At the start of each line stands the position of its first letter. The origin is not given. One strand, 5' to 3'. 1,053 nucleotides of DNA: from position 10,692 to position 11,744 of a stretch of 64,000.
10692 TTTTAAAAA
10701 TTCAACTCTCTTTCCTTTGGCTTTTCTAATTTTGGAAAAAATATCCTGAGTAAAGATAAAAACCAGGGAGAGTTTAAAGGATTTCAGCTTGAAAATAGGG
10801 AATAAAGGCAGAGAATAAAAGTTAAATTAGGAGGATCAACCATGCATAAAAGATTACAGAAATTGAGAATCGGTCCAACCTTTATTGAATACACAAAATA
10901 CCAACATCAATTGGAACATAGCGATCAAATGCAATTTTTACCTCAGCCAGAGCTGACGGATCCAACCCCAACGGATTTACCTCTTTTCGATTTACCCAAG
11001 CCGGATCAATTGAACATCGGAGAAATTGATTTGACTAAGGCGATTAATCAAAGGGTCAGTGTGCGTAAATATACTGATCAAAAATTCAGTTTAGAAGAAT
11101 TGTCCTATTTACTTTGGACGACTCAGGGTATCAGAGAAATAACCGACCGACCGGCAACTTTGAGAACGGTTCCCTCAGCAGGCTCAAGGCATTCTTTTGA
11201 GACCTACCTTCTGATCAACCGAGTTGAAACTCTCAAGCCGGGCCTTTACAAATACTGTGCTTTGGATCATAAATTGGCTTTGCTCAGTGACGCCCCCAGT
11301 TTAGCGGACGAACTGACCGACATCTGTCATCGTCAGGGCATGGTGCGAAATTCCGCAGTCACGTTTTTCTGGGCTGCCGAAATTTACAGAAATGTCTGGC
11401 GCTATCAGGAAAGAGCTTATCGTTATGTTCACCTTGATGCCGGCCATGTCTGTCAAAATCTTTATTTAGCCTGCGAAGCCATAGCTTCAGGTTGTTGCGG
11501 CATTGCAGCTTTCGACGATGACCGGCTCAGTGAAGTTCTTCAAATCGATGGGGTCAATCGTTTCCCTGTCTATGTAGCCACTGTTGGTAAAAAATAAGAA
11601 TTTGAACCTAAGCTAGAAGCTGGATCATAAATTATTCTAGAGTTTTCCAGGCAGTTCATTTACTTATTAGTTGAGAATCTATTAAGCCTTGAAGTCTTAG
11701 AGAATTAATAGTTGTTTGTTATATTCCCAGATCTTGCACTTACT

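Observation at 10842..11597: Orphan SagB/ThcOx-type dehydrogenase without cyclodehydratase partners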

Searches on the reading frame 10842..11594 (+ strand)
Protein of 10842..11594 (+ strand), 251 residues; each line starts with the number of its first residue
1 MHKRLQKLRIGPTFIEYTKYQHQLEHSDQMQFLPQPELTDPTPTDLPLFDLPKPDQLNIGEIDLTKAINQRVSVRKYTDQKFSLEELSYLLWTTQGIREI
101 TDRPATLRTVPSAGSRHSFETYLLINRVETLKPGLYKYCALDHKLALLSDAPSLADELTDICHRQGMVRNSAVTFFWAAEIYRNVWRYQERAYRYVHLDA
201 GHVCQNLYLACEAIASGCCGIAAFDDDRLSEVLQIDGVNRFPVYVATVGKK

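Call 3: search_protein_families(library=ncbifam, proteins=[window:10842-11594:+], max_evalue=1)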
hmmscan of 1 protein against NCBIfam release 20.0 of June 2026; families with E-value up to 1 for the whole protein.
window:10842-11594:+ (251 aa): 2 families
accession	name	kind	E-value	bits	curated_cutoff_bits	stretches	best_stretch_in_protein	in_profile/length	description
TIGR03605.1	antibiot_sagB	domain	1.3e-40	138.7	78.4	1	83-250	1-173/173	SagB family peptide dehydrogenase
TIGR04511.1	SagB_rel_DH_2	exception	1.4e-31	110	240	1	63-250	173-368/380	putative peptide maturation dehydrogenase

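Call 4: search_protein_families(library=pfam, proteins=[window:10842-11594:+], max_evalue=1)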
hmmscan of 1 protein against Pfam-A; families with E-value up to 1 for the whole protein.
window:10842-11594:+ (251 aa): 2 families
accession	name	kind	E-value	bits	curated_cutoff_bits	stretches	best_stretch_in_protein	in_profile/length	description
PF00881.29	Nitroreductase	-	1.3e-25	90.9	23.5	1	68-250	1-167/167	Nitroreductase family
PF14512.11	TM1586_NiRdase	-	0.01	15.9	27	1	63-89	1-27/215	Putative TM nitroreductase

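Call 6: find_encoding_contigs(protein=window:10842-11594:+, flank=10000, max_places=6)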
Protein window:10842-11594:+ (251 aa): 11 contigs read that carry it; 6 places shown.
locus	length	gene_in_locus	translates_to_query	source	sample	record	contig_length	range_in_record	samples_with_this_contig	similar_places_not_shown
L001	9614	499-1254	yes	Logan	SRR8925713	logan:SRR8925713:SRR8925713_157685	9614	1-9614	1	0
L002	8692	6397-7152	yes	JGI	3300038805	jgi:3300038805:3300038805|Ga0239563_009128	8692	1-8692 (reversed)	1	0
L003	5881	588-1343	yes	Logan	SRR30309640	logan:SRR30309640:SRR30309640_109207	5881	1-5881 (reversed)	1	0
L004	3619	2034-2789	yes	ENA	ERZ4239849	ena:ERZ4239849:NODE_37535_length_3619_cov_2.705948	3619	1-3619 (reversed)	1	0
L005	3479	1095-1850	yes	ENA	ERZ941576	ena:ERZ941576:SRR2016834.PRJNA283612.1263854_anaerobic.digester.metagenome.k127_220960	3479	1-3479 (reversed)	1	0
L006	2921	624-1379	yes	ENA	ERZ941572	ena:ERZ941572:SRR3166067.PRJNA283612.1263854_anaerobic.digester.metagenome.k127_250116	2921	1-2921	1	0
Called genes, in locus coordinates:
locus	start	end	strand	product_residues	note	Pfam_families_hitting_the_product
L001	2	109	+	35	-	?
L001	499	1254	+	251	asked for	PF00881:Nitroreductase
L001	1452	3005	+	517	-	PF19568:Spore_III_AA, PF00004:AAA (weak), PF03266:NTPase_1 (faint), PF07728:AAA_5 (faint), PF13479:AAA_24 (faint), PF13604:AAA_30 (faint), PF25516:PTPase, PF01424:R3H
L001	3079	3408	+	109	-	PF06153:CdAMP_rec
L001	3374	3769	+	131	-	-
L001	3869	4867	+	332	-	PF13177:DNA_pol3_delta2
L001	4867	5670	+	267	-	PF04468:PSP1, PF28472:PSP1_3rd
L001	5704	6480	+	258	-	PF05175:MTS, PF02384:N6_Mtase, PF13847:Methyltransf_31 (weak)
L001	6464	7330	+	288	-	PF00590:TP_methylase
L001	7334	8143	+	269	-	PF01171:ATP_bind_3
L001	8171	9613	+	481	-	?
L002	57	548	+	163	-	PF13307:Helicase_C_2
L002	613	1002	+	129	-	PF01687:Flavokinase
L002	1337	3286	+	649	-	PF13177:DNA_pol3_delta2, PF00004:AAA, PF13401:AAA_22, PF22608:DNAX_ATPase_lid, PF12169:DNA_pol3_gamma3 (weak), PF20964:DnaX_C (faint)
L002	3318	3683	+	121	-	PF02575:YbaB_DNA_bd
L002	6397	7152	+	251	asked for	PF00881:Nitroreductase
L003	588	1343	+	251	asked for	PF00881:Nitroreductase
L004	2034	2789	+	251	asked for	PF00881:Nitroreductase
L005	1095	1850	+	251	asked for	PF00881:Nitroreductase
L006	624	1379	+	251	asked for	PF00881:Nitroreductase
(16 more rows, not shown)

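Call 7: find_homologous_proteins(query=window:10842-11594:+)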
Query window:10842-11594:+ (251 aa): 7781 proteins with E <= 0.001 among 8000 candidates; the best 120 are listed.
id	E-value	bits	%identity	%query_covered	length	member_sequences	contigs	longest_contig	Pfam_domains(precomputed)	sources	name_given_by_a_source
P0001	2.8e-169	579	100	100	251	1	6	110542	PF00881.30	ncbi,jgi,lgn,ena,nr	ncbi:MAG: SagB/ThcOx family dehydrogenase [Firmicutes bacterium]|jgi:SagB-type dehydrogenase family 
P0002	2.2e-136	471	80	100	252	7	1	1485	PF00881.30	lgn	-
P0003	7.7e-135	466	78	100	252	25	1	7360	PF00881.30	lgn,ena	-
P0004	2.7e-121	422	73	100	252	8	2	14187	PF00881.30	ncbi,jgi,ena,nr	ncbi:MAG TPA: SagB/ThcOx family dehydrogenase [Bacillota bacterium]|nr:SagB/ThcOx family dehydrogena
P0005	4.8e-112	391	70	96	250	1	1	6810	PF00881.30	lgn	-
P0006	4.8e-110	385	68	96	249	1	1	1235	PF00881.30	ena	-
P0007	1.5e-109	383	69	96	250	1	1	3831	PF00881.30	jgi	-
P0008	1.5e-108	380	67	96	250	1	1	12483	PF00881.30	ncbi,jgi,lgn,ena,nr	ncbi:MAG: SagB/ThcOx family dehydrogenase [Symbiobacteriaceae bacterium]|nr:SagB/ThcOx family dehydr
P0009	3.5e-108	379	67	97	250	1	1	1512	PF00881.30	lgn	-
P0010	1.5e-107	377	69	96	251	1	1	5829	PF00881.30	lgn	-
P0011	6.4e-107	374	68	96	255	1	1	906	PF00881.30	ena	-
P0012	6.5e-106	371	67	96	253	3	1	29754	PF00881.30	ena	-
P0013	5.5e-103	362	65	97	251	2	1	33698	PF00881.30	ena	-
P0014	5.6e-103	362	63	97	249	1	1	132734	PF00881.30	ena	-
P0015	6.5e-99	348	62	98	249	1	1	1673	PF00881.30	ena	-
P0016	4.9e-95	336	63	96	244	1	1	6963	PF00881.30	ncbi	-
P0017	1.4e-94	334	62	96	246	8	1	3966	PF00881.30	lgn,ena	-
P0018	2.6e-94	333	60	98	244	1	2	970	PF00881.30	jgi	-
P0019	5.3e-94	332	60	96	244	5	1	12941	PF00881.30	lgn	-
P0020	1.1e-92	328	60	97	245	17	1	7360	PF00881.30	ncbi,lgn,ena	-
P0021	1.2e-92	328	61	96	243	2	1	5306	PF00881.30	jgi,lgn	jgi:SagB-type dehydrogenase family enzyme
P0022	2.7e-92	327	61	96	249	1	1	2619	PF00881.30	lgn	-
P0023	4.0e-92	326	61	96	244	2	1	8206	PF00881.30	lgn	-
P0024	4.0e-92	326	60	97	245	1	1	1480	PF00881.30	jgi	jgi:SagB-type dehydrogenase family enzyme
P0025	9.1e-92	325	60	97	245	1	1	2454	PF00881.30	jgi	jgi:SagB-type dehydrogenase family enzyme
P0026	2.1e-91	324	58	97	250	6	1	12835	PF00881.30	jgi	jgi:SagB-type dehydrogenase family enzyme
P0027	3.4e-91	323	61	96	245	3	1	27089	PF00881.30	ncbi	-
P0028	4.7e-91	323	59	96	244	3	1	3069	PF00881.30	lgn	-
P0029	3.0e-90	320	60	96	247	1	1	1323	PF00881.30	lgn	-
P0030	3.3e-90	320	62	96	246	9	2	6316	PF00881.30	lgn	-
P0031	3.8e-90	320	60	98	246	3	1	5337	PF00881.30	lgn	-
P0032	1.3e-89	318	62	96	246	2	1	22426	PF00881.30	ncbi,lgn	-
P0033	2.7e-89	317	59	96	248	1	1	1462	PF00881.30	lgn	-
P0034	4.5e-89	316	61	96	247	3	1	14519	PF00881.30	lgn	-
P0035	6.9e-89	315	59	100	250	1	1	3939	PF00881.30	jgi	-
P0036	8.6e-89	315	60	96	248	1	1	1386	PF00881.30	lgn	-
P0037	1.1e-88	315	61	96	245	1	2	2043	PF00881.30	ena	-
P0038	2.7e-88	313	59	96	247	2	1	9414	PF00881.30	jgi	-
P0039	1.1e-87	311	59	95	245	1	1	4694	PF00881.30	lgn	-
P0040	1.2e-87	311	59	96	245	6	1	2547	PF00881.30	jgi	-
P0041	1.3e-87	311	58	96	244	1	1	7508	PF00881.30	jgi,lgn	jgi:SagB-type dehydrogenase family enzyme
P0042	1.9e-87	311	58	97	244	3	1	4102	PF00881.30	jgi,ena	-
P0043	4.2e-87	310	59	96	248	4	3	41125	PF00881.30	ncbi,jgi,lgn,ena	-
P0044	4.3e-87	310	59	96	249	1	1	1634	PF00881.30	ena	-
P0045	6.1e-87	309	60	96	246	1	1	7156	PF00881.30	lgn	-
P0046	6.7e-87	309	57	96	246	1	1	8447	PF00881.30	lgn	-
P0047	6.9e-87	309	57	98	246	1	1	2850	PF00881.30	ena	-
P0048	8.3e-87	309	57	97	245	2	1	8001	PF00881.30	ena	-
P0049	1.1e-86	308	60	94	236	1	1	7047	PF00881.30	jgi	-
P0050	1.5e-86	308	57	96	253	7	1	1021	PF00881.30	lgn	-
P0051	1.5e-86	308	58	96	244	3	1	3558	PF00881.30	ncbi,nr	ncbi:MAG: SagB/ThcOx family dehydrogenase [Limnochordia bacterium]|nr:SagB/ThcOx family dehydrogenas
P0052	1.7e-86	308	56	97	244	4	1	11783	PF00881.30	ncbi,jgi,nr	ncbi:MAG: SagB/ThcOx family dehydrogenase [Bacillota bacterium]|jgi:SagB-type dehydrogenase family e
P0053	2.6e-86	307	58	96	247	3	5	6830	PF00881.30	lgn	-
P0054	3.0e-86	307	57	96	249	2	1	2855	PF00881.30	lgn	-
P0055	3.6e-86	307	59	96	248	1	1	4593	PF00881.30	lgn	-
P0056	3.7e-86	307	56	97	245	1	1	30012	PF00881.30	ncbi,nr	ncbi:SagB/ThcOx family dehydrogenase [Candidatus Bathyarchaeota archaeon]|nr:SagB/ThcOx family dehyd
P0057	4.0e-86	306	57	96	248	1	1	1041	PF00881.30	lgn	-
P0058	4.2e-86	306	58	94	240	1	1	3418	PF00881.30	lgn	-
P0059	5.4e-86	306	58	96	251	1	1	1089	PF00881.30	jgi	jgi:SagB-type dehydrogenase family enzyme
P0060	5.7e-86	306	56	96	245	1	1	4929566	PF00881.30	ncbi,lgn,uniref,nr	ncbi:nitroreductase [Alkaliphilus metalliredigens QYMF]|uniref:Nitroreductase n=1 Tax=Alkaliphilus m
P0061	6.5e-86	306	55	97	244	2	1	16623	PF00881.30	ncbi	-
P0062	9.5e-86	305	59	96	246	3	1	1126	PF00881.30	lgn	-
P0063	1.5e-85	305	58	96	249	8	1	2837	PF00881.30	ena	-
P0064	1.6e-85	304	56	96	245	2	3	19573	PF00881.30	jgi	-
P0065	1.9e-85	304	57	96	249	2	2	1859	PF00881.30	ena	-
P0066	2.3e-85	304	57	96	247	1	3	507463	PF00881.30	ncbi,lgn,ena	-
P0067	2.4e-85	304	55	97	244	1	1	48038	PF00881.30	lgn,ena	-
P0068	2.5e-85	304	59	96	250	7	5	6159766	PF00881.30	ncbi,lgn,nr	ncbi:Nitroreductase [[Clostridium] ultunense Esp]|nr:SagB/ThcOx family dehydrogenase [Schnuerera ult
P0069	2.7e-85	304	60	96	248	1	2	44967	PF00881.30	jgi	jgi:SagB-type dehydrogenase family enzyme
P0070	3.2e-85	303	56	96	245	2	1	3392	PF00881.30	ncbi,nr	ncbi:SagB/ThcOx family dehydrogenase [Candidatus Bathyarchaeota archaeon]|nr:SagB/ThcOx family dehyd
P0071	3.3e-85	303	57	96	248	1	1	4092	PF00881.30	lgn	-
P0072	3.5e-85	303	57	96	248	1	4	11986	PF00881.30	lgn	-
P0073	3.5e-85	303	56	96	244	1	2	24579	PF00881.30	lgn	-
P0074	4.9e-85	303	56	96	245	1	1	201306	PF00881.30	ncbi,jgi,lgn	-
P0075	4.9e-85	303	57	96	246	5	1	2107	PF00881.30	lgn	-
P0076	5.3e-85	303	58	96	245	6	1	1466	PF00881.30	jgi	jgi:SagB-type dehydrogenase family enzyme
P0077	5.6e-85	303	58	97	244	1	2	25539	PF00881.30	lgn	-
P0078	5.8e-85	303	57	96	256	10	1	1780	PF00881.30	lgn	-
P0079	7.4e-85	302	57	96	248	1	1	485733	PF00881.30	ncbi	-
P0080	8.2e-85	302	57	96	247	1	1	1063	PF00881.30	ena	-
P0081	8.4e-85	302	57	98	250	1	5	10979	PF00881.30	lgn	-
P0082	8.9e-85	302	58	96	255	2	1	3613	PF00881.30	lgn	-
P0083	9.6e-85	302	58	96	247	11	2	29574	PF00881.30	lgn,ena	-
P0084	1.3e-84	301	58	94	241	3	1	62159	PF00881.30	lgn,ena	-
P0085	1.3e-84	301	58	96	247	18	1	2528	PF00881.30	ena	-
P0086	1.3e-84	301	56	96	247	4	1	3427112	PF00881.30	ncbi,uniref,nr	ncbi:SagB/ThcOx family dehydrogenase [Alkaliphilus sp. B6464]|uniref:SagB/ThcOx family dehydrogenase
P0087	1.4e-84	301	58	96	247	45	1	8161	PF00881.30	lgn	-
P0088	2.9e-84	300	55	96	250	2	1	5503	PF00881.30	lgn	-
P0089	3.4e-84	300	56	96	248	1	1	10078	PF00881.30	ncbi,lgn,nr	ncbi:MAG: SagB/ThcOx family dehydrogenase [Bacillota bacterium]|nr:SagB/ThcOx family dehydrogenase [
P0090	3.9e-84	300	57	96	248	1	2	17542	PF00881.30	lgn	-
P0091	4.2e-84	300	56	96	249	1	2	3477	PF00881.30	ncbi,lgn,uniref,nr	ncbi:SagB/ThcOx family dehydrogenase [Schnuerera sp.]|uniref:SagB/ThcOx family dehydrogenase n=1 Tax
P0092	4.5e-84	300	55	96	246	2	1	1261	PF00881.30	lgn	-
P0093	4.5e-84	300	56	96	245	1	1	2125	PF00881.30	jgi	jgi:SagB-type dehydrogenase family enzyme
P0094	4.7e-84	300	55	96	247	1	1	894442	PF00881.30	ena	-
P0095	4.8e-84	300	56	96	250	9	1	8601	PF00881.30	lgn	-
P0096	4.9e-84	300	56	96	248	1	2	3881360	PF00881.30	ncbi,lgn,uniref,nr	ncbi:SagB/ThcOx family dehydrogenase [Proteiniborus sp. MB09-C3]|uniref:SagB/ThcOx family dehydrogen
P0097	5.1e-84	299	59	95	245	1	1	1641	PF00881.30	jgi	jgi:SagB-type dehydrogenase family enzyme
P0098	5.3e-84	299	55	96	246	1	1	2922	PF00881.30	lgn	-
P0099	5.5e-84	299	57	96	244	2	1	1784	PF00881.30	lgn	-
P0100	8.1e-84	299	55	96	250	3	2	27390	PF00881.30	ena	-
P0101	8.8e-84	299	58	96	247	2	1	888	PF00881.30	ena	-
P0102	8.9e-84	299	56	96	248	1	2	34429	PF00881.30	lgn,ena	-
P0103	9.0e-84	299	56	98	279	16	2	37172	PF00881.30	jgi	jgi:SagB-type dehydrogenase family enzyme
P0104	1.1e-83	298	56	96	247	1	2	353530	PF00881.30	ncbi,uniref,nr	ncbi:SagB/ThcOx family dehydrogenase [Tepidimicrobium xylanilyticum]|uniref:SagB-type dehydrogenase 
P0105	1.4e-83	298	55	96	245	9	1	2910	PF00881.30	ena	-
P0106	1.4e-83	298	56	96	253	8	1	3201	PF00881.30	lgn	-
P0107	1.4e-83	298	54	97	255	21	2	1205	PF00881.30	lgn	-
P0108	1.7e-83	298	55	97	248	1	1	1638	PF00881.30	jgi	jgi:SagB-type dehydrogenase family enzyme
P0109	1.7e-83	298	56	96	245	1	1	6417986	PF00881.30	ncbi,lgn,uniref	ncbi:SagB/ThcOx family dehydrogenase [Wukongibacter sp. M2B1]|uniref:SagB/ThcOx family dehydrogenase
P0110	1.8e-83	298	56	96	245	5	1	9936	PF00881.30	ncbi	-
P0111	1.8e-83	298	57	96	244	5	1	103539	PF00881.30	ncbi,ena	-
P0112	2.1e-83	297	56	96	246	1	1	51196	PF00881.30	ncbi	ncbi:SagB/ThcOx family dehydrogenase [Tepidimicrobium xylanilyticum]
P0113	2.2e-83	297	56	96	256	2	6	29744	PF00881.30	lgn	-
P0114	2.2e-83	297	55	96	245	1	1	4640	PF00881.30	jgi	jgi:SagB-type dehydrogenase family enzyme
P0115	2.4e-83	297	56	96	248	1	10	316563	PF00881.30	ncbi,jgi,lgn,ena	jgi:SagB-type dehydrogenase family enzyme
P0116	2.4e-83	297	55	96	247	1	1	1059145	PF00881.30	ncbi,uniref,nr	ncbi:SagB/ThcOx family dehydrogenase [Alkaliphilus sp. MSJ-5]|uniref:SagB/ThcOx family dehydrogenase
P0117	2.4e-83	297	57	96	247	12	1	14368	PF00881.30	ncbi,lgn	ncbi:MAG: SagB/ThcOx family dehydrogenase [Clostridia bacterium]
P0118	2.9e-83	297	58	96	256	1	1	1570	PF00881.30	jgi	jgi:SagB-type dehydrogenase family enzyme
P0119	3.0e-83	297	58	96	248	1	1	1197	PF00881.30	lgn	-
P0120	3.2e-83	297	55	97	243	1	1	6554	PF00881.30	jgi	jgi:SagB-type dehydrogenase family enzyme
